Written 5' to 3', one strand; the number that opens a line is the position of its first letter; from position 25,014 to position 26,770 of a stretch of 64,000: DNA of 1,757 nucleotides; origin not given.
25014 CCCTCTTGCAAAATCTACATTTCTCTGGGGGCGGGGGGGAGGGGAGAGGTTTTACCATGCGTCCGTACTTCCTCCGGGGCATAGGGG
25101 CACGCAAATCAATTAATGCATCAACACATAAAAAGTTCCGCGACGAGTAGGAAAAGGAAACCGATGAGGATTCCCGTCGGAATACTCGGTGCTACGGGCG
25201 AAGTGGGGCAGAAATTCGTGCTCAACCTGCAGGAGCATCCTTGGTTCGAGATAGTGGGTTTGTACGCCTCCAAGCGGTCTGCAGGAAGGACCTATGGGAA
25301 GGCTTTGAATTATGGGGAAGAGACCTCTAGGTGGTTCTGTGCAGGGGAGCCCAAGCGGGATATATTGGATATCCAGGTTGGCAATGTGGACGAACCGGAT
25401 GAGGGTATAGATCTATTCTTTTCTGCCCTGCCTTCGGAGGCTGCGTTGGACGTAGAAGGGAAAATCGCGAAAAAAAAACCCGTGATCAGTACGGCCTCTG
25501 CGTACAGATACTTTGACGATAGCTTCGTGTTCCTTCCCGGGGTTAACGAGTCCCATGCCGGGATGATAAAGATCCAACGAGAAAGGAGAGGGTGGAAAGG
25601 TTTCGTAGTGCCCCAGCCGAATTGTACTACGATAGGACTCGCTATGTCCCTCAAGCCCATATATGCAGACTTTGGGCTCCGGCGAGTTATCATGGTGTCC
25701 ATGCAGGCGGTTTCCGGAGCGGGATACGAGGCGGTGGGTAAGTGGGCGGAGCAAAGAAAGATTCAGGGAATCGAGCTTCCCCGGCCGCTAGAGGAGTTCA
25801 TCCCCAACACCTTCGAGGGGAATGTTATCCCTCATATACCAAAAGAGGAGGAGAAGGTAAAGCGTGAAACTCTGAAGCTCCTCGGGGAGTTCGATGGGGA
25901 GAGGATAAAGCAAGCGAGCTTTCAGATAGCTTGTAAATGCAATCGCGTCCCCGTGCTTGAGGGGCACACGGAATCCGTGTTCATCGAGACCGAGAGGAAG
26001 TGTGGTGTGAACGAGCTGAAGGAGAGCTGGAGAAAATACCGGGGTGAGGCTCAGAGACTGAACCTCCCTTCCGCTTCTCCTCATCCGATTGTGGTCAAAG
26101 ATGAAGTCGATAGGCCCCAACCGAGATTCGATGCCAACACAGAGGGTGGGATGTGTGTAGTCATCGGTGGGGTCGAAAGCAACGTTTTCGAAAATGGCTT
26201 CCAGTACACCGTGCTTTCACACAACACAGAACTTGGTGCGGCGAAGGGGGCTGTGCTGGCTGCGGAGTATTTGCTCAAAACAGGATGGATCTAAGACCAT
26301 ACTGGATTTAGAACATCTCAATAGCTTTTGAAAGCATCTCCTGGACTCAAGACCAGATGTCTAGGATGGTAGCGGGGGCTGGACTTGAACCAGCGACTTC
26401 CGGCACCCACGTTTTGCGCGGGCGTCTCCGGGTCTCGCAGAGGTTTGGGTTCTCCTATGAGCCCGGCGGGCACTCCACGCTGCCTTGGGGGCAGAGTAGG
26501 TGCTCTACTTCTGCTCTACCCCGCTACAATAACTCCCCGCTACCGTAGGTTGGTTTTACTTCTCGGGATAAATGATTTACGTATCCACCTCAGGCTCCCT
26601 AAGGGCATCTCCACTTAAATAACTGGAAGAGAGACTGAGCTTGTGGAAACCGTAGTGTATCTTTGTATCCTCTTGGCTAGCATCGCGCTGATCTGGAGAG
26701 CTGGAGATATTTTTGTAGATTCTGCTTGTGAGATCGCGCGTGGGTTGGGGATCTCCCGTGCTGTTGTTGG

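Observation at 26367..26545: CCA-tailed tRNA-like gene, about 160 nt, possibly multi-intron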

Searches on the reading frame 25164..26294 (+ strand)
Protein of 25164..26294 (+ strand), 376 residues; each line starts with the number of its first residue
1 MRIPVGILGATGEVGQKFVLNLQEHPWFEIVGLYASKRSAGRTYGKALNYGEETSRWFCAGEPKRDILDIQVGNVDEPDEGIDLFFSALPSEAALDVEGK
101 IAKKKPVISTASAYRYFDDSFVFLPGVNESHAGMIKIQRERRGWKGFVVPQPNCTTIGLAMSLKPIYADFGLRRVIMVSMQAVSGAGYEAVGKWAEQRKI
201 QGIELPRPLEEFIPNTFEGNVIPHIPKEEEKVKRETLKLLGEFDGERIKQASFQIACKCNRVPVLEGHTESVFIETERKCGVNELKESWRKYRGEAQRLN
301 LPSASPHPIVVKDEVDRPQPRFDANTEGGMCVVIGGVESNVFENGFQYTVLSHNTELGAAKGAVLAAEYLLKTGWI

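Call 9: find_encoding_contigs(protein=window:25164-26294:+, flank=10000, max_places=6)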
Protein window:25164-26294:+ (376 aa): 6 contigs read that carry it; 1 place shown.
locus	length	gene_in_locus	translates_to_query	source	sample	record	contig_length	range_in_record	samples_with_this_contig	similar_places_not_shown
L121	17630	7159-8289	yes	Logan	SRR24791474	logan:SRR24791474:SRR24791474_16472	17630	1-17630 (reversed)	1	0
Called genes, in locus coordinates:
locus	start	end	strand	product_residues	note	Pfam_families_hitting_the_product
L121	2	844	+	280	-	?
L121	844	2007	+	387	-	PF00108:Thiolase_N, PF22691:Thiolase_C_1, PF02803:Thiolase_C (weak)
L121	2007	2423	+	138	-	PF12172:zf-ChsH2, PF01796:OB_ChsH2_C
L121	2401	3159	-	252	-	PF01135:PCMT, PF08704:GCD14, PF13847:Methyltransf_31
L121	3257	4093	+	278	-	PF02355:SecD_SecF_C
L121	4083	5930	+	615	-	PF03176:MMPL, PF02355:SecD_SecF_C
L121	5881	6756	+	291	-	PF01113:DapB_N, PF05173:DapB_C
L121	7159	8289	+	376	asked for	PF01118:Semialdhyde_dh, PF02774:Semialdhyde_dhC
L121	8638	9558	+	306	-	PF01699:Na_Ca_ex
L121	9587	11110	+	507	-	PF04715:, PF00425:Chorismate_bind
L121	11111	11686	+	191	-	PF00117:GATase, PF07722:Peptidase_C26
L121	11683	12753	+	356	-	PF02885:Glycos_trans_3N, PF00591:Glycos_transf_3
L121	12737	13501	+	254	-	PF00218:IGPS, PF04131:NanE (faint), PF01729:QRPTase_C (weak)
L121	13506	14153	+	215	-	PF00697:PRAI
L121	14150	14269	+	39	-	-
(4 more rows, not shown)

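Call 10: list_cluster_members(proteins=[window:25164-26294:+, window:27592-29115:+, window:23886-24761:+, window:26643-27563:+])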
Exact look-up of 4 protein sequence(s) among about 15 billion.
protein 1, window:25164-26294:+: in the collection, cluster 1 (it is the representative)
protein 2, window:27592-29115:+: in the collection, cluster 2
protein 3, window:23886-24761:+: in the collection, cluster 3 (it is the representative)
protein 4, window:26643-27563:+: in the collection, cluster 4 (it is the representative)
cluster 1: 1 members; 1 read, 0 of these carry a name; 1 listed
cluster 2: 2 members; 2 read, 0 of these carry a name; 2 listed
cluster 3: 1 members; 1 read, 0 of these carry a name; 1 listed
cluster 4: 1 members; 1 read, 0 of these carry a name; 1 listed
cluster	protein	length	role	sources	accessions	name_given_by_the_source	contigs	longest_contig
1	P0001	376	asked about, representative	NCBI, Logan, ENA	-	-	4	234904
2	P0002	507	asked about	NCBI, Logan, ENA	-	-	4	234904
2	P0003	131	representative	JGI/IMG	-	-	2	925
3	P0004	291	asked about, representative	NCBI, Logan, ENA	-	-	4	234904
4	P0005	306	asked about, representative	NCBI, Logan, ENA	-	-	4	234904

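Call 11: find_homologous_proteins(query=window:25164-26294:+, max_evalue=1e-30)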
Query window:25164-26294:+ (376 aa): 7907 proteins with E <= 1e-30 among 8000 candidates; the best 120 are listed.
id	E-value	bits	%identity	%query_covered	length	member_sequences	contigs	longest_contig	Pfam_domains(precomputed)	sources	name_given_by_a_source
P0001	9.7e-255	862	100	100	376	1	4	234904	PF02774.24,PF01118.31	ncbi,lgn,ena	-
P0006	1.1e-180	619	73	100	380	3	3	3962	PF02774.24,PF01118.31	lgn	-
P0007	1.3e-180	618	73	100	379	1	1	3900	PF02774.24,PF01118.31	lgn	-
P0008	1.8e-180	618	72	100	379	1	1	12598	PF02774.24,PF01118.31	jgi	jgi:aspartate-semialdehyde dehydrogenase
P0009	2.2e-180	618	73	100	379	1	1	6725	PF02774.24,PF01118.31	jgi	jgi:aspartate-semialdehyde dehydrogenase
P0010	3.8e-180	617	73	100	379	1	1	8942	PF02774.24,PF01118.31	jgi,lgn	jgi:aspartate-semialdehyde dehydrogenase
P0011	6.5e-180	616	72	100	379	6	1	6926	PF02774.24,PF01118.31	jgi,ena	-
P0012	1.6e-179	615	72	100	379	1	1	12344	PF02774.24,PF01118.31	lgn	-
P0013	2.5e-179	614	72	100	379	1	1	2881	PF02774.24,PF01118.31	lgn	-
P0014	3.3e-179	614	72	100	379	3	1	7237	PF02774.24,PF01118.31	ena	-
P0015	1.5e-178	612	71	100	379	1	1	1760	PF02774.24,PF01118.31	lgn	-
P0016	3.6e-178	610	72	100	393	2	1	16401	PF02774.24,PF01118.31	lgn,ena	-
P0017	3.8e-178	610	71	100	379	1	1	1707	PF02774.24,PF01118.31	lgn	-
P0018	5.4e-178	610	71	100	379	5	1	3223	PF02774.24,PF01118.31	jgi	-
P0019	5.6e-178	610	71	100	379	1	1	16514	PF02774.24,PF01118.31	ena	-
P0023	3.5e-177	607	71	100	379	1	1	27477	PF02774.24,PF01118.31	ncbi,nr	ncbi:MAG: hypothetical protein APU95_01090 [Hadesarchaea archaeon YNP_N21]|nr:MAG: hypothetical prot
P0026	8.4e-177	606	72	100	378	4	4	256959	PF02774.24,PF01118.31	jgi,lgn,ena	jgi:aspartate-semialdehyde dehydrogenase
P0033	5.7e-176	603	69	100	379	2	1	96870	PF02774.24,PF01118.31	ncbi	-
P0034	7.1e-176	603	70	100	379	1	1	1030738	PF02774.24,PF01118.31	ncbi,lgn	-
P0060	7.1e-173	593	69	99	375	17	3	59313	PF02774.24,PF01118.31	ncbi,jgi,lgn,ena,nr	ncbi:MAG: aspartate-semialdehyde dehydrogenase [Hadesarchaea archaeon]|nr:MAG: aspartate-semialdehyd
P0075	1.3e-170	585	69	100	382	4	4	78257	PF02774.24,PF01118.31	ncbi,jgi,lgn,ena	ncbi:MAG: aspartate-semialdehyde dehydrogenase family protein [Candidatus Hadarchaeales archaeon]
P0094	4.1e-167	574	67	100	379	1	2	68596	PF02774.24,PF01118.31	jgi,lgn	-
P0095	4.9e-167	574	66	100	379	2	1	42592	PF02774.24,PF01118.31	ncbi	ncbi:MAG: aspartate-semialdehyde dehydrogenase family protein [Candidatus Hadarchaeota archaeon]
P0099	8.6e-159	547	65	100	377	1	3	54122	PF02774.24,PF01118.31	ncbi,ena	-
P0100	1.7e-156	539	64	100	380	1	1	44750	PF02774.24,PF01118.31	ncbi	-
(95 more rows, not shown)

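Call 12: find_encoding_contigs(protein=P0034, flank=4000, max_places=2)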
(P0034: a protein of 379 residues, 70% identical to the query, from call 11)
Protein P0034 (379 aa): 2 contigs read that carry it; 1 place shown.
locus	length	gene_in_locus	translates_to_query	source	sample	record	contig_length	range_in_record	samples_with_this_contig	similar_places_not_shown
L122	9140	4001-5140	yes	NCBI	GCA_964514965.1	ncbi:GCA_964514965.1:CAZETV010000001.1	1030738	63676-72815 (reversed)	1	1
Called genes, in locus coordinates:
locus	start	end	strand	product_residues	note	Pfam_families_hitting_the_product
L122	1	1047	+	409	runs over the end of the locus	PF00696:AA_kinase, PF13840:ACT_7, PF01842:ACT (faint), PF22468:ACT_9, PF13840:ACT_7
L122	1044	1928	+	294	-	PF00701:DHDPS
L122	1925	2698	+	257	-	PF01113:DapB_N, PF05173:DapB_C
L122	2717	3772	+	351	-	PF04230:PS_pyruv_trans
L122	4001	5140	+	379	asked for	PF01118:Semialdhyde_dh, PF02774:Semialdhyde_dhC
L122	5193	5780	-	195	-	PF06695:Sm_multidrug_ex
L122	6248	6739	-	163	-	-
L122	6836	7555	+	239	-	PF02463:SMC_N (faint), PF00005:ABC_tran, PF13304:AAA_21 (faint)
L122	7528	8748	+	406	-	PF01458:SUFBD_core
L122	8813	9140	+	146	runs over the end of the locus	PF02662:FlpD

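Call 13: find_encoding_contigs(protein=P0026, flank=4000, max_places=2)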
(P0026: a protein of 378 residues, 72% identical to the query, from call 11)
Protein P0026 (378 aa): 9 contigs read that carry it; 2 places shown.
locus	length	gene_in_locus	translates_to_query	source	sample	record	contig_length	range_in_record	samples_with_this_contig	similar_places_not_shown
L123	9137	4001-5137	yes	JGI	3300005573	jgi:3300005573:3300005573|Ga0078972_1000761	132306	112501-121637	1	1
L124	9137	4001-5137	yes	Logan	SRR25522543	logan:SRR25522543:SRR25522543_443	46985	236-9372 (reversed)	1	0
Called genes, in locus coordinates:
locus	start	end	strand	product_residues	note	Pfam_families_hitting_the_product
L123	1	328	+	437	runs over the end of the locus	PF00278:Orn_DAP_Arg_deC, PF01168:Ala_racemase_N (weak), PF02784:Orn_Arg_deC_N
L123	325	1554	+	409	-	PF00696:AA_kinase, PF13840:ACT_7, PF01842:ACT (faint), PF22468:ACT_9, PF13840:ACT_7, PF22468:ACT_9 (weak)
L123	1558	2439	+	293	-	PF00701:DHDPS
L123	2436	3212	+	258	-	PF01113:DapB_N, PF05173:DapB_C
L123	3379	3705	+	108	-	PF22263:DUF6951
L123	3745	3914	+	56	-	-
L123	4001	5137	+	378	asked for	PF01118:Semialdhyde_dh, PF02774:Semialdhyde_dhC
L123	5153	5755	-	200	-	PF06695:Sm_multidrug_ex (weak)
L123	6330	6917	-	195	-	-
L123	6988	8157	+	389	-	PF00266:Aminotran_5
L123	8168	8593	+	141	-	PF01592:NifU_N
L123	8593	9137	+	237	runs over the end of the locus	-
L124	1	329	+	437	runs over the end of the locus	PF00278:Orn_DAP_Arg_deC, PF01168:Ala_racemase_N (weak), PF02784:Orn_Arg_deC_N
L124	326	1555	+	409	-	PF00696:AA_kinase, PF13840:ACT_7, PF01842:ACT (faint), PF22468:ACT_9, PF13840:ACT_7, PF22468:ACT_9 (weak)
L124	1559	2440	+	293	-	PF00701:DHDPS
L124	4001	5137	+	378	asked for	PF01118:Semialdhyde_dh, PF02774:Semialdhyde_dhC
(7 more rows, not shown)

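Call 14: find_encoding_contigs(protein=P0023, flank=4000, max_places=2)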
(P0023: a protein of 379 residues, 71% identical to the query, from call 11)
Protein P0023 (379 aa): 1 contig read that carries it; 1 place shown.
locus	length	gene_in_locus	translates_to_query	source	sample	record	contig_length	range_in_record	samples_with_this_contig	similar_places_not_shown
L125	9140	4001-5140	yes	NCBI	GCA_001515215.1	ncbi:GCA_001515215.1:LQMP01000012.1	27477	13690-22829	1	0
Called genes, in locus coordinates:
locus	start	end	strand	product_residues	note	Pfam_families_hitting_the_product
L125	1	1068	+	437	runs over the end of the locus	PF00278:Orn_DAP_Arg_deC, PF01168:Ala_racemase_N, PF02784:Orn_Arg_deC_N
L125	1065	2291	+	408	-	PF00696:AA_kinase, PF01842:ACT (faint), PF13840:ACT_7, PF22468:ACT_9, PF13840:ACT_7, PF22468:ACT_9 (weak)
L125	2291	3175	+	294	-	PF00701:DHDPS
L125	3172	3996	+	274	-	PF01113:DapB_N, PF05173:DapB_C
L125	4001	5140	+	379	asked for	PF01118:Semialdhyde_dh, PF02774:Semialdhyde_dhC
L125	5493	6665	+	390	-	PF00266:Aminotran_5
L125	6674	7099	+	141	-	PF01592:NifU_N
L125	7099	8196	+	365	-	-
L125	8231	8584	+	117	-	PF01381:HTH_3 (weak)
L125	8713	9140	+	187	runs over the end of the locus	PF04060:FeS (weak), PF09918:DUF2148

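Call 15: find_encoding_contigs(protein=P0100, flank=4000, max_places=2)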
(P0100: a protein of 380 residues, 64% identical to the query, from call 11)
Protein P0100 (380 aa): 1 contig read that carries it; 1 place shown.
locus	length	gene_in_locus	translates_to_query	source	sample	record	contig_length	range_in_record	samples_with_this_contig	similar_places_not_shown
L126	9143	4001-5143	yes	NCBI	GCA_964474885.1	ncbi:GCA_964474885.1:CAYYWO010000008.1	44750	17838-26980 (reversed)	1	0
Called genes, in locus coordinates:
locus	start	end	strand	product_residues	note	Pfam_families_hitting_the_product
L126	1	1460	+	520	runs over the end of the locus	PF17759:tRNA_synthFbeta (faint), PF01409:tRNA-synt_2d, PF18006:SepRS_C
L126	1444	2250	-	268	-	PF01261:AP_endonuc_2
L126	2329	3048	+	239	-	PF01113:DapB_N, PF05173:DapB_C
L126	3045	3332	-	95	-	PF00892:EamA (weak)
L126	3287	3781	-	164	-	-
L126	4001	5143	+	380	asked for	PF01118:Semialdhyde_dh, PF02774:Semialdhyde_dhC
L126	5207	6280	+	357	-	PF09376:NurA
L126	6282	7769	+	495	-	PF09378:HAS-barrel (weak), PF01935:DUF87, PF12846:AAA_10 (faint), PF05872:HerA_C (weak)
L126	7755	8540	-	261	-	-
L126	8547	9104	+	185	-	PF10469:AKAP7_NLS, PF02834:LigT_PEase, PF13563:2_5_RNA_ligase2, PF02834:LigT_PEase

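Call 51: find_encoding_contigs(protein=P0095, flank=3000, max_places=1)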
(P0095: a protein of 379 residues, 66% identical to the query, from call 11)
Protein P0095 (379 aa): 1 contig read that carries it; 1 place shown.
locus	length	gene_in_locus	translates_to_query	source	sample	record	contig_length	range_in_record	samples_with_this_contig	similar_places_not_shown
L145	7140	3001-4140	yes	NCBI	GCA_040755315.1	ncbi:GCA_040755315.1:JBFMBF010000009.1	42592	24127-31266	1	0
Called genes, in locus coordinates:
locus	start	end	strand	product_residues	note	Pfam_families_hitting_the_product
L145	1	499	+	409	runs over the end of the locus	PF00696:AA_kinase, PF22629:ACT_AHAS_ss (faint), PF13840:ACT_7, PF01842:ACT (faint), PF22468:ACT_9, PF13840:ACT_7, PF22468:ACT_9 (weak)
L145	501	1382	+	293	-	PF00701:DHDPS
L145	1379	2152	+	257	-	PF01113:DapB_N, PF05173:DapB_C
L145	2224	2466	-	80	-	PF01169:GDT1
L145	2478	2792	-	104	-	PF01169:GDT1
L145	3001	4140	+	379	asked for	PF01118:Semialdhyde_dh, PF02774:Semialdhyde_dhC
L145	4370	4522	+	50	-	-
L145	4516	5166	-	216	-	-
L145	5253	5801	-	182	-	-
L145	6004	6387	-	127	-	-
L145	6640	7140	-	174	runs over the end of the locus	-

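Call 52: find_encoding_contigs(protein=P0099, flank=3000, max_places=1)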
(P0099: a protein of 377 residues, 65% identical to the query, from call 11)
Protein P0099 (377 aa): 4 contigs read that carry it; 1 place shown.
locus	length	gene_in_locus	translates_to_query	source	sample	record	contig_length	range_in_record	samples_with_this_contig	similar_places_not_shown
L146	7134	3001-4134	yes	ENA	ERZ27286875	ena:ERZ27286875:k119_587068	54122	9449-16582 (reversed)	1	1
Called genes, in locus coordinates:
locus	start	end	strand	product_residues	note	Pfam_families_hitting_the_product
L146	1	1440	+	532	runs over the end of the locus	PF01850:PIN (weak), PF00437:T2SSE (weak)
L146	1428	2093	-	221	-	-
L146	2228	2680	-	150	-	-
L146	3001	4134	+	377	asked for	PF01118:Semialdhyde_dh, PF02774:Semialdhyde_dhC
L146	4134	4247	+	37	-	-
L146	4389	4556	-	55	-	-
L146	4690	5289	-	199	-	-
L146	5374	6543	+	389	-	PF00266:Aminotran_5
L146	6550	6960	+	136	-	PF01592:NifU_N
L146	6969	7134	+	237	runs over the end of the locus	-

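Call 53: find_encoding_contigs(protein=P0094, flank=3000, max_places=1)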
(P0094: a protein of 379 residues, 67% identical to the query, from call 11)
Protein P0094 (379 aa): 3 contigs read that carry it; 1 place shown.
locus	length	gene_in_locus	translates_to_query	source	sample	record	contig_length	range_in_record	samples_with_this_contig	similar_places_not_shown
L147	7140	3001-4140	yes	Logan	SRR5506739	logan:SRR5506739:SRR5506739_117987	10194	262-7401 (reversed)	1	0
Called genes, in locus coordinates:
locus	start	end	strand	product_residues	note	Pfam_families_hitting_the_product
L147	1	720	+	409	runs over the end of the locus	PF00696:AA_kinase, PF13840:ACT_7, PF01842:ACT (faint), PF22468:ACT_9, PF13840:ACT_7, PF22468:ACT_9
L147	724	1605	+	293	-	PF00701:DHDPS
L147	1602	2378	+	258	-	PF01113:DapB_N, PF05173:DapB_C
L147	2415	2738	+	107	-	PF22263:DUF6951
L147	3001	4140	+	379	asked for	PF01118:Semialdhyde_dh, PF02774:Semialdhyde_dhC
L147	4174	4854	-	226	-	PF06695:Sm_multidrug_ex (weak)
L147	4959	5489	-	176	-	-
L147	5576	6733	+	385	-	PF00266:Aminotran_5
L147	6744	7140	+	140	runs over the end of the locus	PF01592:NifU_N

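Call 56: find_encoding_contigs(protein=P0060, flank=2500, max_places=1)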
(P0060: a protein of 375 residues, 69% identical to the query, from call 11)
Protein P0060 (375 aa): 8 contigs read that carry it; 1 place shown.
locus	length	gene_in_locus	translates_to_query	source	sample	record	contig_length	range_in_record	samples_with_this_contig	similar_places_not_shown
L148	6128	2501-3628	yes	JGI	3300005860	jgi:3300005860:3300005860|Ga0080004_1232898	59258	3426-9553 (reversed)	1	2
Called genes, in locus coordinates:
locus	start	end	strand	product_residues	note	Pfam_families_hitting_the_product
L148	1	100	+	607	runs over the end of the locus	PF07549:Sec_GG (faint), PF21760:SecD_1st (weak), PF03176:MMPL, PF02355:SecD_SecF_C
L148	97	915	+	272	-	PF01113:DapB_N, PF05173:DapB_C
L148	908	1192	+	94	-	-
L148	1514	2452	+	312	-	PF02540:NAD_synthase (faint), PF01171:ATP_bind_3 (weak), PF00958:GMP_synt_C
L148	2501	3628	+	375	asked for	PF01118:Semialdhyde_dh, PF02774:Semialdhyde_dhC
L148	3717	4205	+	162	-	PF09719:C_GCAxxG_C_C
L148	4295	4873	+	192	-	-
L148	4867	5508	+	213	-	-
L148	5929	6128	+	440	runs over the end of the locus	PF01428:zf-AN1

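Call 57: find_encoding_contigs(protein=P0075, flank=2500, max_places=1)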
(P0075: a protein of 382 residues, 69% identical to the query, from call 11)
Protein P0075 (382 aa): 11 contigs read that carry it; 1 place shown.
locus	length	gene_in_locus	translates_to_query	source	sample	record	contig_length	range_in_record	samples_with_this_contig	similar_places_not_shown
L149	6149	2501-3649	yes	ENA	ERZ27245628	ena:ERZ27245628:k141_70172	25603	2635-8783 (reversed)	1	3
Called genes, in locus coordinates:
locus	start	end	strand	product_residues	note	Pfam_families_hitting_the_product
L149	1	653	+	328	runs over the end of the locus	PF00670:AdoHcyase_NAD, PF02826:2-Hacid_dh_C (weak), PF03446:NAD_binding_2 (weak), PF07991:KARI_N, PF01450:KARI_C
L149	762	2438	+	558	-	PF00920:ILVD_EDD_N, PF24877:ILV_EDD_C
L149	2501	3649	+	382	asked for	PF01118:Semialdhyde_dh, PF02774:Semialdhyde_dhC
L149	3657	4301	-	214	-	PF22175:Ogg-HhH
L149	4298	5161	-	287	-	PF12679:ABC2_membrane_2, PF13346:ABC2_membrane_5 (weak)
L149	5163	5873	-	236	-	PF00005:ABC_tran, PF13304:AAA_21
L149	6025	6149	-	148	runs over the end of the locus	PF17647:DUF5518 (weak)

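Call 58: find_encoding_contigs(protein=P0033, flank=2500, max_places=1)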
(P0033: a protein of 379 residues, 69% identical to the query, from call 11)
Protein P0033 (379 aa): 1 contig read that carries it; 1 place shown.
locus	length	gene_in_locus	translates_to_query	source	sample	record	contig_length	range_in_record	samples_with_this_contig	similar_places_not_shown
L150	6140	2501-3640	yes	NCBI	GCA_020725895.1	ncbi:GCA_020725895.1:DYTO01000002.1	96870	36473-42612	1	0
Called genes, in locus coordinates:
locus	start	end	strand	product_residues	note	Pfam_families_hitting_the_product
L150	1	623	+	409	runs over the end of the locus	PF00696:AA_kinase, PF13840:ACT_7, PF01842:ACT (faint), PF22468:ACT_9, PF13840:ACT_7, PF22468:ACT_9 (weak)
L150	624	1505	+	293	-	PF00701:DHDPS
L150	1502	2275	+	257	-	PF01113:DapB_N, PF03447:NAD_binding_3 (faint), PF05173:DapB_C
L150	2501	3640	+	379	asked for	PF01118:Semialdhyde_dh, PF02774:Semialdhyde_dhC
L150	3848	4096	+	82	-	PF07676:PD40 (faint), PF00930:DPPIV_N (faint), PF26549:Tricorn_N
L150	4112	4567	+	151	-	-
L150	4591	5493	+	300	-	-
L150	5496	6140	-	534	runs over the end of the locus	PF12894:ANAPC4_WD40 (faint), PF13570:Beta-prop_ACSF4, PF23381:Beta-prop_IFT122_1st, PF23414:Beta-prop_EML_2, PF24814:WD40_Prp19, PF25174:Beta-prop_THOC3, PF13360:PQQ_2 (weak), PF23414:Beta-prop_EML_2 (weak), +8 more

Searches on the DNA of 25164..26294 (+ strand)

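Call 63: search_rna_families(sources=[L149, L145, L141, L129, L125], threshold=gathering)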
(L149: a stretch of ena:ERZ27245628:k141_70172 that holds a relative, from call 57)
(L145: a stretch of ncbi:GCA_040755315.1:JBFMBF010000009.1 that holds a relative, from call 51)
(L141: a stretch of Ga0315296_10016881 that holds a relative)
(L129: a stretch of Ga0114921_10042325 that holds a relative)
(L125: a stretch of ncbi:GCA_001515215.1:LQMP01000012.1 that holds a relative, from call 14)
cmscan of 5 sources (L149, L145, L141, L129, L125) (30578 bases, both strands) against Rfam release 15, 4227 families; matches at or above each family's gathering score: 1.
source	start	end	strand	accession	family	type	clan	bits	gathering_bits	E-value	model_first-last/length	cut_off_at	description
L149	5912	5986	-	RF00005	tRNA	Gene; tRNA;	CL00001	61.8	29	2.7e-11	1-71/71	no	tRNA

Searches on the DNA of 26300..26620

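Call 4: search_rna_families(source=window, start=26300, end=26620, threshold=evalue, max_evalue=10, show_alignments=5)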
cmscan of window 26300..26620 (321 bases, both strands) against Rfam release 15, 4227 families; matches with E-value up to 10: 0.
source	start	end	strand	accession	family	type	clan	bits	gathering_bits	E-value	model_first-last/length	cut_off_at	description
